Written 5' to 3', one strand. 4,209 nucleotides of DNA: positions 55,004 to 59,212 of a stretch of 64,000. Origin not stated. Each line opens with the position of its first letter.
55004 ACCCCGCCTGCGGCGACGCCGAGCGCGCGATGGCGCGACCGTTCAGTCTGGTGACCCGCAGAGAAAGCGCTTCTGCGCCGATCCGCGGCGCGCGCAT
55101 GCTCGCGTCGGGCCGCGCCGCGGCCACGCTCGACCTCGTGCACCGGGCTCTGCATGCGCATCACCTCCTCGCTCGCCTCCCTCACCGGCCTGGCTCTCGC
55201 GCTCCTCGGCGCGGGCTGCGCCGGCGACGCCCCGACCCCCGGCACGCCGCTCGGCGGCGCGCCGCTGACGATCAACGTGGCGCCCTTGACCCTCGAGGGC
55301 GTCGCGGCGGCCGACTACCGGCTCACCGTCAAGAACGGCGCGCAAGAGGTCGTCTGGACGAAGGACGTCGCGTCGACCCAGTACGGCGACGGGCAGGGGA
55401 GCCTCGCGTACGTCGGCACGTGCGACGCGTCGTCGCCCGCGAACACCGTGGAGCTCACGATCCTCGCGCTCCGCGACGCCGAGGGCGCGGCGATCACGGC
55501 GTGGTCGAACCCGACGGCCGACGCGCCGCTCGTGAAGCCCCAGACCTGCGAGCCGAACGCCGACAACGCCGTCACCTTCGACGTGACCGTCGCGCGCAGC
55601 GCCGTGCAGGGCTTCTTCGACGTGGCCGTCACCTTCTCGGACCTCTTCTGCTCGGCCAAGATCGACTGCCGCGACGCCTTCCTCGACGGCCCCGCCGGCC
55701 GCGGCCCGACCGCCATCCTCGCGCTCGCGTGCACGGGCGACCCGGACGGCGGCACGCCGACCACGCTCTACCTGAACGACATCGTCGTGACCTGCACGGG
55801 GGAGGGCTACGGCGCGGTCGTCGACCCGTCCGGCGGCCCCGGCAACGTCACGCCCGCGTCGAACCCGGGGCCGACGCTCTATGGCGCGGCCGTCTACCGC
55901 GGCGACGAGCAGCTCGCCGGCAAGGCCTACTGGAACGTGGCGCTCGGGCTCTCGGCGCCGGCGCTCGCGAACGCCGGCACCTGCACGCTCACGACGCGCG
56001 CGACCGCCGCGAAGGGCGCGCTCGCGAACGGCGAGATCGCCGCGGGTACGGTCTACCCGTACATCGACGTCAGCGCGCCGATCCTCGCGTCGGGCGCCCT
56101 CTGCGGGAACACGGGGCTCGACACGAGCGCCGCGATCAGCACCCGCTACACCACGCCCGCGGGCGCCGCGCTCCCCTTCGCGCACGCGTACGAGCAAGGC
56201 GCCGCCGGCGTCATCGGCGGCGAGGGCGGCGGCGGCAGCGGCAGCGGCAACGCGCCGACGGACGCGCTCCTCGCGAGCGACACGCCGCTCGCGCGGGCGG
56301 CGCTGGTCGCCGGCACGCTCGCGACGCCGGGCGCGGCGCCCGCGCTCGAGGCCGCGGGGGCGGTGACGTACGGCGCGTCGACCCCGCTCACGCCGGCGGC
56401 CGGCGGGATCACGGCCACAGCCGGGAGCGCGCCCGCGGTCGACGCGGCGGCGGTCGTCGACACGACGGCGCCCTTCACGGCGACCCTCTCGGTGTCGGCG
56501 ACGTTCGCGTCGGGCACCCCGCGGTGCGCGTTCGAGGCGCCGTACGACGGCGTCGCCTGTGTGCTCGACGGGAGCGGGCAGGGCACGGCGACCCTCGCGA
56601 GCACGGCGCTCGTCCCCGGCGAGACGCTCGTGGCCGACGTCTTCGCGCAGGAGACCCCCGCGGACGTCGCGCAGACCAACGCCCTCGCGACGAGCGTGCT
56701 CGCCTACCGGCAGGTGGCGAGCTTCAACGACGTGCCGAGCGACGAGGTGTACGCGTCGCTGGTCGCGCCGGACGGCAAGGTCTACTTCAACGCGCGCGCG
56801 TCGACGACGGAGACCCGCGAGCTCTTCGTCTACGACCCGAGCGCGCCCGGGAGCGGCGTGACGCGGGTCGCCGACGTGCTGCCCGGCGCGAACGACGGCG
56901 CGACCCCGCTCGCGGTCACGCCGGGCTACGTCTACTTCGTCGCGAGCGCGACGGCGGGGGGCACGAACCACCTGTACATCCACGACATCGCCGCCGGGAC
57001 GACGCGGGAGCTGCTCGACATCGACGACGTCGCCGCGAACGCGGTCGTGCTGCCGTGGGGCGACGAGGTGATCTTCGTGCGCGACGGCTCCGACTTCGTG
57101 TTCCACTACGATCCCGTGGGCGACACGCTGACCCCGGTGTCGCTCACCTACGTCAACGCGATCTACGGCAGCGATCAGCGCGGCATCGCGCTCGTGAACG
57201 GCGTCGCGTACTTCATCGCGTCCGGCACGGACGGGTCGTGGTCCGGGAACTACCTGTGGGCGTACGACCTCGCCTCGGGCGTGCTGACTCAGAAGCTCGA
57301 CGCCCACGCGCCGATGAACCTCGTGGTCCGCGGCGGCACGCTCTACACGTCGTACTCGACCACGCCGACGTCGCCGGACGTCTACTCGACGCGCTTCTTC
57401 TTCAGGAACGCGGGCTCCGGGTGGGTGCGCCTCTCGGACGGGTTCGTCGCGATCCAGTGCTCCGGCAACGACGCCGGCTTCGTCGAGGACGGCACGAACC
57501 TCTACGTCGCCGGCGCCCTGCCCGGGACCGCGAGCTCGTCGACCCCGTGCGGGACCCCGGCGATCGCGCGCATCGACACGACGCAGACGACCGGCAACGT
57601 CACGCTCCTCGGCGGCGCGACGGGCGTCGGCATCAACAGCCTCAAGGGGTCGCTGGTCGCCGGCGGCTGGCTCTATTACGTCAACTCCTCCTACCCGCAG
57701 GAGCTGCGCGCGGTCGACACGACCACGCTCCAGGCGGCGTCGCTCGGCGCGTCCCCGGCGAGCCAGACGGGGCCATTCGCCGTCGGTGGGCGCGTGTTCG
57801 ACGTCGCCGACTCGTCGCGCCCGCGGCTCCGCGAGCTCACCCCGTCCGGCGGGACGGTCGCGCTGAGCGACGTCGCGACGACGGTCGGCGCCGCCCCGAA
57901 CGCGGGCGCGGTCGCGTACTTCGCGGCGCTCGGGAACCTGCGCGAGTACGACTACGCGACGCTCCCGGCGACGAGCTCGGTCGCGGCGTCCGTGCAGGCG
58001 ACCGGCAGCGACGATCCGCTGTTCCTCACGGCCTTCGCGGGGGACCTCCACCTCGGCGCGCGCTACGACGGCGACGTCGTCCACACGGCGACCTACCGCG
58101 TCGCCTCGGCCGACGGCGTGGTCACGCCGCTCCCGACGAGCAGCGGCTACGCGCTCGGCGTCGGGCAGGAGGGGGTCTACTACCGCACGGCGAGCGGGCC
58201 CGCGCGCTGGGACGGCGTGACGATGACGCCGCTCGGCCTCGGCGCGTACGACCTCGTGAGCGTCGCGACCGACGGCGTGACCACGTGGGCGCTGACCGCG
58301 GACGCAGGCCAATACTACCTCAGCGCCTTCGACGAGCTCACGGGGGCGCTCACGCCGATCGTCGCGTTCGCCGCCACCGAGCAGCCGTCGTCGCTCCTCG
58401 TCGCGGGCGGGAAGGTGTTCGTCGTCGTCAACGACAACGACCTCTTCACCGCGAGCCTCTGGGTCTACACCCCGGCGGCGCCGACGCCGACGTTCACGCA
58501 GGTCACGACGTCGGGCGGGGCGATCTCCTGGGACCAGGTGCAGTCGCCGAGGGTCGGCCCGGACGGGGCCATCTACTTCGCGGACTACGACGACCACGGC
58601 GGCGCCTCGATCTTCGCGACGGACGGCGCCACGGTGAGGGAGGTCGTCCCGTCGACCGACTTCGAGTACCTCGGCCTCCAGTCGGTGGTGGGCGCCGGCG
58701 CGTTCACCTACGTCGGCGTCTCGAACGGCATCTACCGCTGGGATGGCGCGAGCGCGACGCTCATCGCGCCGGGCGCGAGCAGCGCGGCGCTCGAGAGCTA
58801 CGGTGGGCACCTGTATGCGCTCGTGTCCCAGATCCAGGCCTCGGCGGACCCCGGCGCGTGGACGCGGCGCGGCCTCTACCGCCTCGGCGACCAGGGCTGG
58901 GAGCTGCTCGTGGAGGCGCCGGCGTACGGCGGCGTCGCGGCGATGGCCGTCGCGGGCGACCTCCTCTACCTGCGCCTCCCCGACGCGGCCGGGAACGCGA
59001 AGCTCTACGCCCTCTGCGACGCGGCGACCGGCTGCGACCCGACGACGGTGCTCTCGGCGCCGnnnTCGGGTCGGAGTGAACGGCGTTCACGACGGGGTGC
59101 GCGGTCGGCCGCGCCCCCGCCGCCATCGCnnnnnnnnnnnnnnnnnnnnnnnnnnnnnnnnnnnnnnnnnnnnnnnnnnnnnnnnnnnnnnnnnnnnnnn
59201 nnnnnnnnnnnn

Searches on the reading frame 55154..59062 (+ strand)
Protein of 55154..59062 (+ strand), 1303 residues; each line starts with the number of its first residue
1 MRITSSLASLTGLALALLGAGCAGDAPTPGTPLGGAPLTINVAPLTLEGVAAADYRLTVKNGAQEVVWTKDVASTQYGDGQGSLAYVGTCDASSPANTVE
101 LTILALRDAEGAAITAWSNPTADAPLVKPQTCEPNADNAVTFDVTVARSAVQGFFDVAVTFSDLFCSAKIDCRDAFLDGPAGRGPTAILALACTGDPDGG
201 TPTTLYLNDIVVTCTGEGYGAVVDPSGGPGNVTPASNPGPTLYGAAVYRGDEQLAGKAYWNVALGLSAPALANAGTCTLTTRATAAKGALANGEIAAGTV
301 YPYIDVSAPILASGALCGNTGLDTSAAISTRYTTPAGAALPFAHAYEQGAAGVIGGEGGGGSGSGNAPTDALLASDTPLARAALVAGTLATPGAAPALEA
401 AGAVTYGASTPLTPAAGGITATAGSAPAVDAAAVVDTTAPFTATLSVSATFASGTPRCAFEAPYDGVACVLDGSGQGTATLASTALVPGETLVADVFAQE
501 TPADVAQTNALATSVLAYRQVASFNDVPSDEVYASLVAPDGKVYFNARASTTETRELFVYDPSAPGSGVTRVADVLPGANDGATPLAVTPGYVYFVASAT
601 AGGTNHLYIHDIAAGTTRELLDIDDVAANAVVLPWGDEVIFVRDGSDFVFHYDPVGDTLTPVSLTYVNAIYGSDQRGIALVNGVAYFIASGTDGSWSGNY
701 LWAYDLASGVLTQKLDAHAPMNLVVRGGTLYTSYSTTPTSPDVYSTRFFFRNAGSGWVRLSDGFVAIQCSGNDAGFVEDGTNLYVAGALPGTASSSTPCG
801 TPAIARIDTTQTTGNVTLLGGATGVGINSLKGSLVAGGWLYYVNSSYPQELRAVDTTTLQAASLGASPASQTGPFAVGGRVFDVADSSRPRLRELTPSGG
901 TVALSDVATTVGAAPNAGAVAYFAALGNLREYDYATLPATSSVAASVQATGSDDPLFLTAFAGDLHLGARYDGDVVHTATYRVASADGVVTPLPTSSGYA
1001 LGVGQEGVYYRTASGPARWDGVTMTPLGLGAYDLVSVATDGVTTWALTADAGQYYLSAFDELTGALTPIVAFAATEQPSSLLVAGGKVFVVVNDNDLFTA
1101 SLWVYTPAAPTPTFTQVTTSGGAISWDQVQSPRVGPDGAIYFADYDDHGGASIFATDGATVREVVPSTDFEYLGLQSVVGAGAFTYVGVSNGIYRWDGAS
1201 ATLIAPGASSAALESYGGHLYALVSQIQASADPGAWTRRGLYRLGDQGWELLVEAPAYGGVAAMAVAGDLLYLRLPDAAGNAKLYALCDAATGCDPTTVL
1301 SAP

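Call 4: search_protein_families(library=pfam, proteins=[window:55154-59062:+], max_evalue=0.1)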
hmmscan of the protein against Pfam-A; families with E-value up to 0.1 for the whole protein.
window:55154-59062:+ (1303 aa): 1 family
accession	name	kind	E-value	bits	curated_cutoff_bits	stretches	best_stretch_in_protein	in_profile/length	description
PF23623.1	GBD_IRG7_N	-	0.066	13.8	27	0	1087-1129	13-55/95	IRG7 N-terminal galactose binding domain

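Call 6: search_protein_families(library=ncbifam, proteins=[window:55154-59062:+], max_evalue=0.1)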
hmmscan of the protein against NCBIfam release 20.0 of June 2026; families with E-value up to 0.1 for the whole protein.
window:55154-59062:+ (1303 aa): 2 families
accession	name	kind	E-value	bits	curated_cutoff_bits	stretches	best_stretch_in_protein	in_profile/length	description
TIGR04534.2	ELWxxDGT_rpt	domain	0.0096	16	65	0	541-586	1-42/47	ELWxxDGT repeat protein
TIGR02291.1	rimK_rel_E_lig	hypoth_equivalog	0.07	12.1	314.2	0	803-859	171-227/317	alpha-L-glutamate ligase-like protein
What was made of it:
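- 56453..58636 (+): B C-terminal region with at least 7 repeats of about 45 aa, 'G.vYF.a...LW.YD', blade-like and resembling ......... Weak TIGR04534 hit, 16 bits against a cutoff of 65 (call 6).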

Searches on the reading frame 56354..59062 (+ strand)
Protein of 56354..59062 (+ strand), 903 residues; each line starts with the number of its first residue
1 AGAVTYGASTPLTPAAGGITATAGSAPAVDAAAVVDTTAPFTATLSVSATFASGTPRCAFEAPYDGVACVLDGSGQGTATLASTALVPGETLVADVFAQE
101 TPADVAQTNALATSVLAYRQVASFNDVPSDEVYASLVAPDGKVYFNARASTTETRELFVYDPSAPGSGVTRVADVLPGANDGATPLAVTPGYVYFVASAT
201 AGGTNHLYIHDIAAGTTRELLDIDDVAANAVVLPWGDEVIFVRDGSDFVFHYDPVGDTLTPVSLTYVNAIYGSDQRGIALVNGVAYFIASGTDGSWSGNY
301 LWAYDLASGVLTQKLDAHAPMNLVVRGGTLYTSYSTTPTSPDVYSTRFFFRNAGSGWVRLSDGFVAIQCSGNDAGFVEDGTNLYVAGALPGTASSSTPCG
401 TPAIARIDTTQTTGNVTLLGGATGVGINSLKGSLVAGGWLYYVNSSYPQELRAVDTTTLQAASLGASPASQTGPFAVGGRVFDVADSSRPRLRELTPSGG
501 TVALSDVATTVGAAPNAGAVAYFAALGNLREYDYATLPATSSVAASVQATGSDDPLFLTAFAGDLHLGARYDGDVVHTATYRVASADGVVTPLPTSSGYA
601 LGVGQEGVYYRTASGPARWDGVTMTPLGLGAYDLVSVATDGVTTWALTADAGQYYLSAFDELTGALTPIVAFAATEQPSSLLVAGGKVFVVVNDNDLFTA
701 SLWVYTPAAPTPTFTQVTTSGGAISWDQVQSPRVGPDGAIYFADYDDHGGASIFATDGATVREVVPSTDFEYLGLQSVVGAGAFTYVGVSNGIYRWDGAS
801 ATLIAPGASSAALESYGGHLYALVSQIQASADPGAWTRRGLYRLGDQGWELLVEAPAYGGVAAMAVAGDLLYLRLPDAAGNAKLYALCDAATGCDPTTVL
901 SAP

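Call 40: find_homologous_proteins(query=window:56354-59062:+)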
Query window:56354-59062:+ (903 aa): 2 proteins with E <= 0.001 among 8000 candidates.
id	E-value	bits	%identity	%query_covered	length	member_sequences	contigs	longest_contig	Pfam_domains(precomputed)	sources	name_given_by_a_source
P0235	0.0e+0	1966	100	100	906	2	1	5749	-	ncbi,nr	ncbi:MAG: hypothetical protein KC635_08930, partial [Myxococcales bacterium]|nr:hypothetical protein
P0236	5.8e-298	1009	56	99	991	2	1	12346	-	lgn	-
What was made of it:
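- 56453..58636 (+): Only 2 homologues found (call 40).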

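Call 41: list_cluster_members(proteins=[P0235, P0020, P0029, P0063, P0078, P0084])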
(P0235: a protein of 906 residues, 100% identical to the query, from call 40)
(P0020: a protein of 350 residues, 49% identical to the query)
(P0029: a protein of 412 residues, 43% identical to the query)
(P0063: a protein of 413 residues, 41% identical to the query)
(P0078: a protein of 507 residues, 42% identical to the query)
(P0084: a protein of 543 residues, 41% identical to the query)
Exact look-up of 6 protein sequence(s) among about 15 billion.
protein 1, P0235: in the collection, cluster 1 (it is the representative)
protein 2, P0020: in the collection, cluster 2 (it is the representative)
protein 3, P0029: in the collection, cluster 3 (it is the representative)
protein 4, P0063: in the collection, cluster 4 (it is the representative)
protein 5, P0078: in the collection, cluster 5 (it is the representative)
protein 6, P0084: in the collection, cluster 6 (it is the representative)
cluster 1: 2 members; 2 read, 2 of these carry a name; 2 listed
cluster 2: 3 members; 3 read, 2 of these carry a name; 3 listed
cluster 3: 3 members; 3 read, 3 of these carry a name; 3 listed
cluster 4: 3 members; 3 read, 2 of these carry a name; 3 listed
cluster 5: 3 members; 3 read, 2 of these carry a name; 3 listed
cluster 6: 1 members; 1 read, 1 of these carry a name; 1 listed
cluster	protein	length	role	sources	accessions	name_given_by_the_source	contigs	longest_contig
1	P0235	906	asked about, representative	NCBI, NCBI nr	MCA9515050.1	MAG: hypothetical protein KC635_08930, partial [Myxococcales bacterium] | hypothetical protein [Myxococcales bacterium]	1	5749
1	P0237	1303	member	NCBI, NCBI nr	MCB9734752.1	MAG: hypothetical protein H6745_19380 [Deltaproteobacteria bacterium] | hypothetical protein [Deltaproteobacteria bacterium]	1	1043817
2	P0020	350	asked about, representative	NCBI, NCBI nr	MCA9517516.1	MAG: hypothetical protein KC635_21395, partial [Myxococcales bacterium] | hypothetical protein [Myxococcales bacterium]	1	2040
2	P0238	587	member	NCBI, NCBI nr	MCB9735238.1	MAG: hypothetical protein H6745_21850 [Deltaproteobacteria bacterium] | hypothetical protein [Deltaproteobacteria bacterium]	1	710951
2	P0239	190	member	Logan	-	-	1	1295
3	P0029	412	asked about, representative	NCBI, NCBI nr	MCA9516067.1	MAG: hypothetical protein KC635_14080, partial [Myxococcales bacterium] | hypothetical protein [Myxococcales bacterium]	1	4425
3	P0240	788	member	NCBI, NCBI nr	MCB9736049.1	MAG: hypothetical protein H6745_25970 [Deltaproteobacteria bacterium] | hypothetical protein [Deltaproteobacteria bacterium]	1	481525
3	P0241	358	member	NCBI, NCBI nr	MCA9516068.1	MAG: hypothetical protein KC635_14085, partial [Myxococcales bacterium] | hypothetical protein [Myxococcales bacterium]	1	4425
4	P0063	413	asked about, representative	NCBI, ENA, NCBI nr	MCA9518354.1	MAG: hypothetical protein KC635_25645 [Myxococcales bacterium] | hypothetical protein [Myxococcales bacterium]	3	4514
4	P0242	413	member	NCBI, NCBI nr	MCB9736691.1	MAG: hypothetical protein H6745_29280 [Deltaproteobacteria bacterium] | hypothetical protein [Deltaproteobacteria bacterium]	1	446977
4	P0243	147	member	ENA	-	-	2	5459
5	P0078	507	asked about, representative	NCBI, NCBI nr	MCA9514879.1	MAG: hypothetical protein KC635_08055 [Myxococcales bacterium] | hypothetical protein [Myxococcales bacterium]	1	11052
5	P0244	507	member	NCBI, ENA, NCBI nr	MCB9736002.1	MAG: hypothetical protein H6745_25735 [Deltaproteobacteria bacterium] | hypothetical protein [Deltaproteobacteria bacterium]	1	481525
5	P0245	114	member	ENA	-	-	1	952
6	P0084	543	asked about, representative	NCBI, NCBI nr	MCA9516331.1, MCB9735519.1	MAG: hypothetical protein KC635_15420 [Myxococcales bacterium] | hypothetical protein [Myxococcales bacterium]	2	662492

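Call 48: search_solved_structures(query=window:56354-59062:+, max_evalue=1)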
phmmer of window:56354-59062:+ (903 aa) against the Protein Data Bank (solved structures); distinct sequences matched with E-value up to 1: 0.
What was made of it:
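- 56453..58636 (+): No PDB sequence hit (call 48).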

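Call 65: search_protein_families(library=pfam, proteins=[P0238, P0240, P0244, P0242], max_evalue=0.01)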
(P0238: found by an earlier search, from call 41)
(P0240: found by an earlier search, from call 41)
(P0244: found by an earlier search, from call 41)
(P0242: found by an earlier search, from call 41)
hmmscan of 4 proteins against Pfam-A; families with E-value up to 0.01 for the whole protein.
P0238 (587 aa): 0 families

P0240 (788 aa): 3 families
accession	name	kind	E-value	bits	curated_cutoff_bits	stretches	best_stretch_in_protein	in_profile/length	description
PF25390.1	WD40_RLD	-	7.9e-38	131.1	150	2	372-598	159-357/363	RCC1-like domain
PF00415.24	RCC1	-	1.7e-25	89.8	21.7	2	675-724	1-50/50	Regulator of chromosome condensation (RCC1) repeat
PF13540.12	RCC1_2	-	2.2e-17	62.7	22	3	473-497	6-30/30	Regulator of chromosome condensation (RCC1) repeat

P0244 (507 aa): 0 families

P0242 (413 aa): 0 families
